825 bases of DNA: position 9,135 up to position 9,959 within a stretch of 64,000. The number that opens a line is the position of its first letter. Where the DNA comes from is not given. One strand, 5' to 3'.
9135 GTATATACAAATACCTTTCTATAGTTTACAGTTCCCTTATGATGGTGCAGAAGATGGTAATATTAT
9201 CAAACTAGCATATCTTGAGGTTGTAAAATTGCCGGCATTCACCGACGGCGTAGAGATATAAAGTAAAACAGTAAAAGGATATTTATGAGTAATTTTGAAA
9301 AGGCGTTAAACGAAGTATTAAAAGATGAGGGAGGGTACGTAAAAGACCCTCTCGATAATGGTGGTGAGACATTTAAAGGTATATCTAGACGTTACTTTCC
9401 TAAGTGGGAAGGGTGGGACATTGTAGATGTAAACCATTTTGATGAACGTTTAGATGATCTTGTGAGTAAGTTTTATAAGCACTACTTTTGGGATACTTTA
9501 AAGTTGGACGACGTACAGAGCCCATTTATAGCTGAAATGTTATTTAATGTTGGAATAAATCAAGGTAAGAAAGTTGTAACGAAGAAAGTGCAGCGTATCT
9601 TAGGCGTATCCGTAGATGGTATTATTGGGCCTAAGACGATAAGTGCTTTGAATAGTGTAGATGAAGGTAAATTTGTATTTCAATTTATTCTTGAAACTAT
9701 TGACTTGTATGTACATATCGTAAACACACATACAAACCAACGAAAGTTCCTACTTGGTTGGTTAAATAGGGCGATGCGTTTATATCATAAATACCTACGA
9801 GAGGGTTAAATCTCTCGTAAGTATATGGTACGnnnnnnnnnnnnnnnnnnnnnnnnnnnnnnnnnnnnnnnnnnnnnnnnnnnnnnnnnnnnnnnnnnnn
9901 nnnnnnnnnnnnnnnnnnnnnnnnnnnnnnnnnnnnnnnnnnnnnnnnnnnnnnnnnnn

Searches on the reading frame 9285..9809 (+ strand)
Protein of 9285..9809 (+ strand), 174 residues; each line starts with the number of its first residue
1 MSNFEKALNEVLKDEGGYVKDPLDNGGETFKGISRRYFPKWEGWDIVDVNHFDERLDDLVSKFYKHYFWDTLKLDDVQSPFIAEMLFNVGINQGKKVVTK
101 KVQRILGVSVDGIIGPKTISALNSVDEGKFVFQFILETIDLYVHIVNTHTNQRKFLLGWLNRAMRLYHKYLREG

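Call 71: search_protein_families(library=pfam, proteins=[window:9285-9809:+], max_evalue=0.001)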
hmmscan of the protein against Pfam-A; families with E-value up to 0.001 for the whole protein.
window:9285-9809:+ (174 aa): 2 families
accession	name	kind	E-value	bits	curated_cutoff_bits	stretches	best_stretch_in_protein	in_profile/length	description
PF05838.17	Glyco_hydro_108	-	3.2e-19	69.7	21.2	1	9-94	2-85/85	Glycosyl hydrolase 108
PF09374.15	PG_binding_3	-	9.1e-14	51.9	24.6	1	102-163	6-75/76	Predicted Peptidoglycan domain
